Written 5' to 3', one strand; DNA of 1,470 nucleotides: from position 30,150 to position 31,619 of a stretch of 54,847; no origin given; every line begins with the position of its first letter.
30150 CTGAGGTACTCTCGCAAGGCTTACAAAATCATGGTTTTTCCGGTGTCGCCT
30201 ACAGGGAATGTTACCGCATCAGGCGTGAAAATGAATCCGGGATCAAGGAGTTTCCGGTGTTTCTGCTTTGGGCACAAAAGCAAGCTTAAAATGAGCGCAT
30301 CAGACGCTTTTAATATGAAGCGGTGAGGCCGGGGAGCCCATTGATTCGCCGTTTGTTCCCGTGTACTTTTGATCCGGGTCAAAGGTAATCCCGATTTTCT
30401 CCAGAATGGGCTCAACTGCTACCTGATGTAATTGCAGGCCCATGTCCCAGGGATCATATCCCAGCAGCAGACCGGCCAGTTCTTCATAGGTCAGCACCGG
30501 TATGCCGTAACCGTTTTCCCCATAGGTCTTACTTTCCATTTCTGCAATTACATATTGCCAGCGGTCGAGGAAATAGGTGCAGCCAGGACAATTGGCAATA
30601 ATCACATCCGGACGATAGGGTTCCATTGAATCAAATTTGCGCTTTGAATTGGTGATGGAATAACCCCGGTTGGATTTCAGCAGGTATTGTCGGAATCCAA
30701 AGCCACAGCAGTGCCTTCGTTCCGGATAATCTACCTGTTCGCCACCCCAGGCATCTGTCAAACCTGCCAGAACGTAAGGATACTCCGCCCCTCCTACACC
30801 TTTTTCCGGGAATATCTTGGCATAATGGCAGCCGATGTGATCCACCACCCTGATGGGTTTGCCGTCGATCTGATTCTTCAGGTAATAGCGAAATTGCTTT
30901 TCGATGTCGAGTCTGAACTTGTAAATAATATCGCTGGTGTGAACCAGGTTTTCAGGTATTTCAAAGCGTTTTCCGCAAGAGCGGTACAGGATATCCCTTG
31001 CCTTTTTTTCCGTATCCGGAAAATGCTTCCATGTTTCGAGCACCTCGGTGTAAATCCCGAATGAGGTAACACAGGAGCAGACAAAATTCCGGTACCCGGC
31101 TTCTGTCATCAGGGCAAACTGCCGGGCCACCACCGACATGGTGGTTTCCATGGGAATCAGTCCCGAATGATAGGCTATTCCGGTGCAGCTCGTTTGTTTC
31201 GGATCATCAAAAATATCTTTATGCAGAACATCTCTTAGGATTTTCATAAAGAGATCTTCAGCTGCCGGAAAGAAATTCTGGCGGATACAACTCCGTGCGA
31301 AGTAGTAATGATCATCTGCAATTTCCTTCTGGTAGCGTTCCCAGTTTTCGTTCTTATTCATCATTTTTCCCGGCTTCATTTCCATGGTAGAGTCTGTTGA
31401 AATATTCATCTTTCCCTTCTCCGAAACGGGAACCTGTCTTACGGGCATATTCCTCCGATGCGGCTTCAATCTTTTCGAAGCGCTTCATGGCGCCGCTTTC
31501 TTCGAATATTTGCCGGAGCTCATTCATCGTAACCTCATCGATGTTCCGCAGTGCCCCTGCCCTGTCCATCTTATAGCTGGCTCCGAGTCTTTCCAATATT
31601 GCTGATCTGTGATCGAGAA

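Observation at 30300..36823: Module B: the orphan DUF134 / NifX-like / DUF5320 / DUF89 / CGGC / MinD-ferredoxin cassette is translationally coupled to HdrC-HdrB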

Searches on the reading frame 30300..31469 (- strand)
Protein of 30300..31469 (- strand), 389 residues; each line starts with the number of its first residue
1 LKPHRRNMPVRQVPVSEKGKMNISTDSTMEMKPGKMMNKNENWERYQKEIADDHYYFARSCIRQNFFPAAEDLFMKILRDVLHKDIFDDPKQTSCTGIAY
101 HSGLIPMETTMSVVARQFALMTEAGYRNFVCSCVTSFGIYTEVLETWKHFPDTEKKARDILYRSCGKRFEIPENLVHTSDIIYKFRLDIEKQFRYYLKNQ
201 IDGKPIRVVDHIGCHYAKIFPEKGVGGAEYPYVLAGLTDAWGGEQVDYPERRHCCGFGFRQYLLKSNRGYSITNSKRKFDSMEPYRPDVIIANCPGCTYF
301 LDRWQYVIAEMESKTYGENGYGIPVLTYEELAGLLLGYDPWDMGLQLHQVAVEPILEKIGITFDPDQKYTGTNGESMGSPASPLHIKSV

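Call 5: search_protein_families(library=pfam, proteins=[window:30300-31469:-], max_evalue=0.001)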
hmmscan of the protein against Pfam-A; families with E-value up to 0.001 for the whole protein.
window:30300-31469:- (389 aa): 1 family
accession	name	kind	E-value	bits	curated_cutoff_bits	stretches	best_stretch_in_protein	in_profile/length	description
PF02754.22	CCG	-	2.7e-09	37.5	20.6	1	211-301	4-84/85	Cysteine-rich domain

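Call 9: find_homologous_proteins(query=window:30300-31364:-, max_evalue=0.00001)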
Query window:30300-31364:- (354 aa): 2799 proteins with E <= 0.00001 among 4398 candidates; the best 120 are listed.
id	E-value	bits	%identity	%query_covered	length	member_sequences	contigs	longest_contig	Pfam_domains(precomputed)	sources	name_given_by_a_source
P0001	1.7e-249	845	100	100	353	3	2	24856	PF02754.22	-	-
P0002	3.0e-200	683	79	99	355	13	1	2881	PF02754.22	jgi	jgi:heterodisulfide reductase subunit B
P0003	4.5e-194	663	76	99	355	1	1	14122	PF02754.22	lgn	-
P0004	1.7e-193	661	77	98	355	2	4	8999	PF02754.22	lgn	-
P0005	2.4e-193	660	77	98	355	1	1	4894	PF02754.22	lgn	-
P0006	6.0e-193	659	76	98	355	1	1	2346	PF02754.22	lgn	-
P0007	6.9e-193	659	76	98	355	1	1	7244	PF02754.22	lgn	-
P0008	7.7e-193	659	77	99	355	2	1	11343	PF02754.22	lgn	-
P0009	1.3e-192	658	76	99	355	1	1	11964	PF02754.22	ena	-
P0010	1.3e-192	658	75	99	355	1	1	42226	PF02754.22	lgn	-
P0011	2.4e-192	657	76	99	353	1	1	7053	PF02754.22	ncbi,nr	ncbi:MAG TPA: heterodisulfide reductase subunit B [Bacteroidales bacterium]|nr:heterodisulfide reduc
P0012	2.4e-192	657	75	99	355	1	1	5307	PF02754.22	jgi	-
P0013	2.5e-192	657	77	99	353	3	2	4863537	PF02754.22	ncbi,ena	-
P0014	3.1e-192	657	76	99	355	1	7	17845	PF02754.22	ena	-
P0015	3.7e-192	656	75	99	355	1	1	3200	PF02754.22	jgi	-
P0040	1.1e-190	652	75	99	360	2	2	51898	PF02754.22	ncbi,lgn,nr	ncbi:MAG: heterodisulfide reductase subunit B [Bacteroidetes bacterium GWE2_29_8]|nr:MAG: heterodisu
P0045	1.8e-190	651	76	99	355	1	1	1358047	PF02754.22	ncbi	ncbi:MAG: heterodisulfide reductase-related iron-sulfur binding cluster [Mangrovibacterium sp.]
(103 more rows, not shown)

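Call 10: find_encoding_contigs(protein=P0045, flank=10000, max_places=2)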
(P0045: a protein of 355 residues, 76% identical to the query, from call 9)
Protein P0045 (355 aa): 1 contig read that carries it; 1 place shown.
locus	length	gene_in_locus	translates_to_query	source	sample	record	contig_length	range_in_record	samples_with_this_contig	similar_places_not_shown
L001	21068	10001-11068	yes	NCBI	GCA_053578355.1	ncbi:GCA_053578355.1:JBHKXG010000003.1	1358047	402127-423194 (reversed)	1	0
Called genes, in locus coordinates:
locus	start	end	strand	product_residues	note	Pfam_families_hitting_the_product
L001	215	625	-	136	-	PF00578:AhpC-TSA, PF10417:1-cysPrx_C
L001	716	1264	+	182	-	PF02001:DUF134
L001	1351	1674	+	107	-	PF02579:Nitro_FeMo-Co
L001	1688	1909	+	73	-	PF17253:DUF5320 (weak)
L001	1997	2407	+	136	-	PF02579:Nitro_FeMo-Co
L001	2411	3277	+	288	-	PF01656:CbiA, PF10609:ParA (weak), PF13614:AAA_31 (faint), PF13187:Fer4_9 (faint), PF00037:Fer4 (weak), PF13237:Fer4_10, PF14697:Fer4_21 (weak), PF12838:Fer4_7 (weak), +1 more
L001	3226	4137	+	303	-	PF01656:CbiA, PF00037:Fer4 (weak), PF14697:Fer4_21, PF12838:Fer4_7 (weak), PF13187:Fer4_9 (weak), PF00037:Fer4 (weak), PF12837:Fer4_6 (weak), PF10609:ParA, +3 more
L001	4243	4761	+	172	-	PF01327:Pep_deformylase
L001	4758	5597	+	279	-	PF01656:CbiA, PF02374:ArsA_ATPase (faint), PF09140:MipZ (weak), PF10609:ParA, PF13614:AAA_31 (weak)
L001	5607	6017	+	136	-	PF13279:4HBT_2, PF03061:4HBT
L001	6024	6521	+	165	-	PF01980:TrmO_N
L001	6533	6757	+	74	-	-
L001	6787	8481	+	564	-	PF07992:Pyr_redox_2, PF13738:Pyr_redox_3 (weak), PF00070:Pyr_redox, PF02852:Pyr_redox_dim, PF00581:Rhodanese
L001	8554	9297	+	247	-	PF14358:DUF4405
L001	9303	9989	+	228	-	PF13237:Fer4_10 (weak), PF13183:Fer4_8, PF13187:Fer4_9 (weak), PF13534:Fer4_17 (weak)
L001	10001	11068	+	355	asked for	PF02754:CCG (weak)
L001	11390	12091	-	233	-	PF14848:HU-DNA_bdg, PF14734:DUF4469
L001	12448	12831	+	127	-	-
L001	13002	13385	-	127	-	PF00903:Glyoxalase (weak)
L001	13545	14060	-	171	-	PF02572:CobA_CobO_BtuR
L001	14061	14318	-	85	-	-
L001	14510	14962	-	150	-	PF01209:Ubie_methyltran, PF03141:Methyltransf_29 (weak), PF13489:Methyltransf_23, PF13847:Methyltransf_31, PF08241:Methyltransf_11, PF08242:Methyltransf_12, PF13649:Methyltransf_25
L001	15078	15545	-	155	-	PF00210:Ferritin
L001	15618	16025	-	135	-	PF02001:DUF134, PF04545:Sigma70_r4 (weak), PF08281:Sigma70_r4_2 (weak)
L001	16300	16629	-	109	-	-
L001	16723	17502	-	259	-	PF00753:Lactamase_B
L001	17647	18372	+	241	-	PF01814:Hemerythrin (weak)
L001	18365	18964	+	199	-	PF00196:GerE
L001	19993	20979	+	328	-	PF00268:Ribonuc_red_sm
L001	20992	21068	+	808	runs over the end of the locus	PF03477:ATP-cone, PF00317:Ribonuc_red_lgN, PF02867:Ribonuc_red_lgC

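Call 11: find_encoding_contigs(protein=P0013, flank=10000, max_places=2)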
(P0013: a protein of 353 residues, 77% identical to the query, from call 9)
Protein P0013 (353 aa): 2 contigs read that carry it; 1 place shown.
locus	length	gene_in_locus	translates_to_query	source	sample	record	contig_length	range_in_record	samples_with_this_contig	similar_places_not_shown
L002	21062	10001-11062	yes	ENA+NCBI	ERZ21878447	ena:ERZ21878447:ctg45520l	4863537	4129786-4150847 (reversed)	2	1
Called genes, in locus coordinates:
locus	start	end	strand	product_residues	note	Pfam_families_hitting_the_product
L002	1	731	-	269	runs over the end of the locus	PF20243:MbnP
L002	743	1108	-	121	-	-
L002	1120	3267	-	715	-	PF07715:Plug, PF00593:TonB_dep_Rec_b-barrel, PF14905:OMP_b-brl_3 (weak)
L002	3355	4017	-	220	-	PF00072:Response_reg, PF00196:GerE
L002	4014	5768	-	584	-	PF02743:dCache_1, PF07730:HisKA_3, PF02518:HATPase_c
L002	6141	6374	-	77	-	PF02001:DUF134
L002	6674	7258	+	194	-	PF02001:DUF134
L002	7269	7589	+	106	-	PF02579:Nitro_FeMo-Co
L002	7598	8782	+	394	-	PF01053:Cys_Met_Meta_PP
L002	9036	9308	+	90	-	PF12797:Fer4_2 (faint), PF00037:Fer4 (weak), PF12837:Fer4_6 (weak), PF12800:Fer4_4 (faint), PF12838:Fer4_7 (faint), PF13484:Fer4_16 (faint), PF00037:Fer4 (weak), PF12837:Fer4_6 (weak)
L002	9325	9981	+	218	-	PF13183:Fer4_8, PF13237:Fer4_10 (faint), PF13187:Fer4_9, PF13484:Fer4_16 (faint), PF13534:Fer4_17 (weak)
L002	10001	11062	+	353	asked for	PF02754:CCG (weak)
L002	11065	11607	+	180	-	PF13279:4HBT_2, PF03061:4HBT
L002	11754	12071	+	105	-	PF02579:Nitro_FeMo-Co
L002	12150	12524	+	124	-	PF02579:Nitro_FeMo-Co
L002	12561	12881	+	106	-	-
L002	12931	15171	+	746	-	PF13620:CarboxypepD_reg, PF13715:CarbopepD_reg_2, PF07715:Plug, PF00593:TonB_dep_Rec_b-barrel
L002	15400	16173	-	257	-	PF00027:cNMP_binding, PF13545:HTH_Crp_2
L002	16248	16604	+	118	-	-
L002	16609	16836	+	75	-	PF01946:Thi4 (weak), PF00890:FAD_binding_2 (weak), PF07992:Pyr_redox_2 (weak), PF13738:Pyr_redox_3 (weak)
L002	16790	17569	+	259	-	PF07992:Pyr_redox_2, PF13738:Pyr_redox_3, PF00070:Pyr_redox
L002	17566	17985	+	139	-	PF14595:Thioredoxin_9 (weak), PF00085:Thioredoxin, PF13098:Thioredoxin_2 (weak), PF13905:Thioredoxin_8 (faint)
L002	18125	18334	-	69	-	-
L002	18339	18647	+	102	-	PF02635:DsrE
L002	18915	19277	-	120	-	PF05635:23S_rRNA_IVP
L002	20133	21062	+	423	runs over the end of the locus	PF05496:RuvB_N, PF13173:AAA_14 (weak), PF14532:Sigma54_activ_2 (weak), PF20720:nSTAND3 (weak), PF00004:AAA, PF07728:AAA_5 (weak), PF16193:AAA_assoc_2, PF12002:MgsA_C, +2 more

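Call 16: search_solved_structures(query=window:30300-31361:-, max_evalue=1, show_alignments=2)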
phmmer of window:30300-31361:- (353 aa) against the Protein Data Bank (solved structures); distinct sequences matched with E-value up to 1: 6.
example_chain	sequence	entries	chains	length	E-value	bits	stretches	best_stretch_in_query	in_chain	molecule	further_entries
9sfi_C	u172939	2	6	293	1.1e-27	100.3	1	19-324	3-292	H(2)/formate:CoB-CoM heterodisulfide,ferredoxin reductase subunit B2 | Heterodisulfide reductase subunit B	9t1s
5odc_B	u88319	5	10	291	4.7e-24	88.4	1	19-323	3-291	Heterodisulfide reductase, subunit B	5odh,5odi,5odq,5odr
8rvu_b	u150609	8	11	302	3.2e-22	82.4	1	21-323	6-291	H(2):CoB-CoM heterodisulfide,ferredoxin reductase subunit B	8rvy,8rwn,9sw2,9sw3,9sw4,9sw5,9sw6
7bkb_B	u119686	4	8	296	5.9e-22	81.5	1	18-323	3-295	CoB--CoM heterodisulfide reductase subunit B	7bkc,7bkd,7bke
8rvv_B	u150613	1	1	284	5.6e-20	75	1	21-316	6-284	H(2):CoB-CoM heterodisulfide,ferredoxin reductase subunit B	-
9kgy_A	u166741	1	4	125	0.2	13.9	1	98-172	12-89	De novo designed monomeric mainly-beta protein B10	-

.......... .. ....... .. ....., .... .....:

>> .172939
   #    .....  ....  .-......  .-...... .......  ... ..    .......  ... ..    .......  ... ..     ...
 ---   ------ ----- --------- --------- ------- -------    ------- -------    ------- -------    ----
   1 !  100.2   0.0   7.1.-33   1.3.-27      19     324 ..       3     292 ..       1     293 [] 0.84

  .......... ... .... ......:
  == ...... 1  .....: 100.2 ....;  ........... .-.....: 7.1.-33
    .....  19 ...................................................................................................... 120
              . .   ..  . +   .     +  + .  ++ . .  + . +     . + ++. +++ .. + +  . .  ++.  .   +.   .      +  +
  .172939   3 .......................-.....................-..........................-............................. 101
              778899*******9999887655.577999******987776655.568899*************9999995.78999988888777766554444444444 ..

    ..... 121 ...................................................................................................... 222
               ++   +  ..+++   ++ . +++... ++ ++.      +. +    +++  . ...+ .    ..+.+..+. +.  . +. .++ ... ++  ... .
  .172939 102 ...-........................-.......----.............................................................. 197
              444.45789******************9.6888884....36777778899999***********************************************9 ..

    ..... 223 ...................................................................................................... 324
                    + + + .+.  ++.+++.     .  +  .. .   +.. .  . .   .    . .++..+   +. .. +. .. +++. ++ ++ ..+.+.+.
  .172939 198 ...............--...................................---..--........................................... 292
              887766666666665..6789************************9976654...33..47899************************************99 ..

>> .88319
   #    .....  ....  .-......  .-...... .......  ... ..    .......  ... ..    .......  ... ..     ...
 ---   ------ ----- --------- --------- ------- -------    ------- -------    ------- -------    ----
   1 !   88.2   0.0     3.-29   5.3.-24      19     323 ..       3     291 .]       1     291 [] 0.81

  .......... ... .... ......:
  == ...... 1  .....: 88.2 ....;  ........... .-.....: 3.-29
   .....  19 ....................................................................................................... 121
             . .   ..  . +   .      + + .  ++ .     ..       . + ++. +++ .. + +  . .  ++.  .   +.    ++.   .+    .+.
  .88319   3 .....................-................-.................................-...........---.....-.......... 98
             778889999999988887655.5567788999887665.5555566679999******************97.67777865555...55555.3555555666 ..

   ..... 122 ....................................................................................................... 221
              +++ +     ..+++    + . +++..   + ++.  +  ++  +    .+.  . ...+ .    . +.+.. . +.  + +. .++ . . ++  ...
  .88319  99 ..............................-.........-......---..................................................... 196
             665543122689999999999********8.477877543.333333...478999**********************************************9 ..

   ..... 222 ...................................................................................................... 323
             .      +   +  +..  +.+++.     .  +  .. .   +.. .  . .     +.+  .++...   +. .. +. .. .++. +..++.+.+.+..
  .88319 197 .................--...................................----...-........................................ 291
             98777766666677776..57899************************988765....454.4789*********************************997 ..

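Call 17: search_protein_families(library=ncbifam, proteins=[window:30300-31361:-], max_evalue=0.001)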
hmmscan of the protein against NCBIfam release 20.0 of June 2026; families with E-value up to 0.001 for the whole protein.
window:30300-31361:- (353 aa): 4 families
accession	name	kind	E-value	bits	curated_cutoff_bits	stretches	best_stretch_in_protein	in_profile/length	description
NF041780.1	hetero_SS_HdrB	equivalog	2.1e-38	132.3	450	1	21-322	8-304/304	ferredoxin:CoB-CoM heterodisulfide reductase subunit HdrB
TIGR03288.1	CoB_CoM_SS_B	equivalog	2.4e-31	109.1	345.15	1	20-323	3-290/290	CoB--CoM heterodisulfide reductase subunit B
NF045670.1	quin_L_LdhH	equivalog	6.2e-08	31.4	800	1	164-274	461-561/706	L-lactate dehydrogenase (quinone) large subunit LdhH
NF042965.1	MFR_anch_SdhE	equivalog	3.9e-07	29.9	500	1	169-312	140-274/282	8-methylmenaquinol:fumarate reductase membrane anchor subunit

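Call 28: find_encoding_contigs(protein=P0040, flank=10000, max_places=2)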
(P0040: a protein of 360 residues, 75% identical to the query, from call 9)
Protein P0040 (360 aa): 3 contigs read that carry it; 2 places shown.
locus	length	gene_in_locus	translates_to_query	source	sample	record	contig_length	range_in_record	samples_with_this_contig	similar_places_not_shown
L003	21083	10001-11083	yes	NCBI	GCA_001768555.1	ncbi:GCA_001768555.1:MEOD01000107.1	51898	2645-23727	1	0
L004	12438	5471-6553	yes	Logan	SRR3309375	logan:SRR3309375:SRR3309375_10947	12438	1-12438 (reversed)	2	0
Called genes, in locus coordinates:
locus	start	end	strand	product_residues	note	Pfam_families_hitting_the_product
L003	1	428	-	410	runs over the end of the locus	PF03781:FGE-sulfatase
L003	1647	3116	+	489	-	PF00089:Trypsin, PF12812:PDZ_1 (faint), PF13365:Trypsin_2, PF14685:PDZ_Tricorn (faint), PF00595:PDZ, PF13180:PDZ_2, PF17820:PDZ_6 (weak)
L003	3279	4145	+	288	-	PF00140:Sigma70_r1_2, PF04542:Sigma70_r2, PF04539:Sigma70_r3, PF04545:Sigma70_r4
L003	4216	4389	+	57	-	PF12797:Fer4_2 (weak), PF13237:Fer4_10, PF14697:Fer4_21, PF00037:Fer4, PF12837:Fer4_6 (weak), PF13187:Fer4_9, PF12838:Fer4_7 (weak), PF00037:Fer4, +7 more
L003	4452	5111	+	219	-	PF01507:PAPS_reduct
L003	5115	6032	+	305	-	PF01073:3Beta_HSD, PF01370:Epimerase, PF02719:Polysacc_synt_2, PF04321:RmlD_sub_bind, PF07993:NAD_binding_4, PF16363:GDP_Man_Dehyd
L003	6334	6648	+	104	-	PF02579:Nitro_FeMo-Co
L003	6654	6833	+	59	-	PF17253:DUF5320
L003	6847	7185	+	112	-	PF02579:Nitro_FeMo-Co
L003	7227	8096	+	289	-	PF00142:Fer4_NifH (weak), PF01656:CbiA, PF10609:ParA, PF13614:AAA_31, PF13187:Fer4_9 (faint), PF12837:Fer4_6 (faint), PF14697:Fer4_21 (weak), PF00037:Fer4 (weak), +1 more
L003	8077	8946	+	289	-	PF01656:CbiA, PF03193:RsgA_GTPase (faint), PF14697:Fer4_21, PF13187:Fer4_9 (weak), PF00037:Fer4 (weak), PF12837:Fer4_6 (weak), PF10609:ParA (weak), PF00142:Fer4_NifH (weak), +5 more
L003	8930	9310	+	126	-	-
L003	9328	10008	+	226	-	PF13484:Fer4_16 (faint), PF13237:Fer4_10 (weak), PF12838:Fer4_7 (weak), PF13183:Fer4_8, PF13187:Fer4_9, PF13534:Fer4_17 (weak)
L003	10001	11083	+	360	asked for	PF02754:CCG (weak)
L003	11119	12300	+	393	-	PF01053:Cys_Met_Meta_PP, PF00155:Aminotran_1_2, PF06838:Met_gamma_lyase (weak), PF01041:DegT_DnrJ_EryC1 (faint)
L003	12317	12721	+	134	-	PF02566:OsmC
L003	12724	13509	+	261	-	PF00142:Fer4_NifH (weak), PF01656:CbiA, PF02374:ArsA_ATPase (weak), PF09140:MipZ, PF10609:ParA, PF13614:AAA_31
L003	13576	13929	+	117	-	-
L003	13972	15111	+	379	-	PF07291:MauE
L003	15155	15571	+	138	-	PF02001:DUF134, PF04545:Sigma70_r4 (weak), PF08281:Sigma70_r4_2 (faint)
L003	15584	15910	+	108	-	PF02579:Nitro_FeMo-Co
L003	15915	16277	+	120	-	PF02579:Nitro_FeMo-Co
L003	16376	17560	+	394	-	PF01053:Cys_Met_Meta_PP, PF06838:Met_gamma_lyase (weak), PF00155:Aminotran_1_2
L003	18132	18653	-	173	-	PF19765:DUF6252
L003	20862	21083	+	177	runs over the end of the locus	PF13686:DrsE_2, PF02635:DsrE (faint)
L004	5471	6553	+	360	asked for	PF02754:CCG (weak)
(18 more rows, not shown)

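Call 41: find_related_loci(query=A2, collection=metagenome_contigs, flank=10000)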
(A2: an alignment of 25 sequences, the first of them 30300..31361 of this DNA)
Query A2 (353 aa) in metagenome_contigs; peptide patterns used: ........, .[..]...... (x = any residue, [..] = any of these).
600 stretches matched a pattern (row limit reached: there are more); 578 encode a relative of the query (tblastn E <= 1e-3); the best 80 are kept; 80 distinct loci.
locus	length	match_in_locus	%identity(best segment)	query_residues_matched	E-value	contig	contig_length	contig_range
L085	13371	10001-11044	77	4-351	0e+0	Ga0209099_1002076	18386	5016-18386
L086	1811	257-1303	76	3-351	0e+0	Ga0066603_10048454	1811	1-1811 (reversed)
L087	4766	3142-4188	75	3-351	0e+0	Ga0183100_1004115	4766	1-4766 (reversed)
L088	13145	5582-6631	77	3-352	0e+0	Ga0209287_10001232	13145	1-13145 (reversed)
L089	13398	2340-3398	75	1-353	0e+0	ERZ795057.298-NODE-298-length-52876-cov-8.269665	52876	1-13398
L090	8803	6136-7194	75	1-353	0e+0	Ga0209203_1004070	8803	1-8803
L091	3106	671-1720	76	3-352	0e+0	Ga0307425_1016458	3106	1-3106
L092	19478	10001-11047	76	3-351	0e+0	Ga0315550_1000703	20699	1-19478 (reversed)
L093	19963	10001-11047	74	3-351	0e+0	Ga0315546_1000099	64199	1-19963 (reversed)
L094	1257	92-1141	76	3-352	0e+0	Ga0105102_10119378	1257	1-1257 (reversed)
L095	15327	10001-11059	75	1-351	0e+0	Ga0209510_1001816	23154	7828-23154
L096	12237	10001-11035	75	3-347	0e+0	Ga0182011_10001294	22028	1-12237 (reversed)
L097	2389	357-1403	73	3-351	0e+0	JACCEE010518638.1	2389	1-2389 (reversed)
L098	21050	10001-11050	75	4-353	0e+0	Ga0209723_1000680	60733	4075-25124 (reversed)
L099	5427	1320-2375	74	2-353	0e+0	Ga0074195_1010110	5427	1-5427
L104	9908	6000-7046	75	3-351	0e+0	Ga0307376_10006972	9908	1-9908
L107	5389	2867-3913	73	3-351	0e+0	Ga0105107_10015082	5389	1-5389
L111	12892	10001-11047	74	3-351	0e+0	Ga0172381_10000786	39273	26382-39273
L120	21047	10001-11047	74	3-351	0e+0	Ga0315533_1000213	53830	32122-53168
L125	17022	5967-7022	73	2-353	0e+0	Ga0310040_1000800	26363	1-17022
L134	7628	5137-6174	70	8-353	4e-180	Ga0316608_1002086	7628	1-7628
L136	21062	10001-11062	69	1-351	4e-178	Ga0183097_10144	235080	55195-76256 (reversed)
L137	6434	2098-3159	69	1-351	4e-179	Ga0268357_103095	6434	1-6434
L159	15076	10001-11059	65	1-353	4e-172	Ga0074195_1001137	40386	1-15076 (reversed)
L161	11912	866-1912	65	3-351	2e-168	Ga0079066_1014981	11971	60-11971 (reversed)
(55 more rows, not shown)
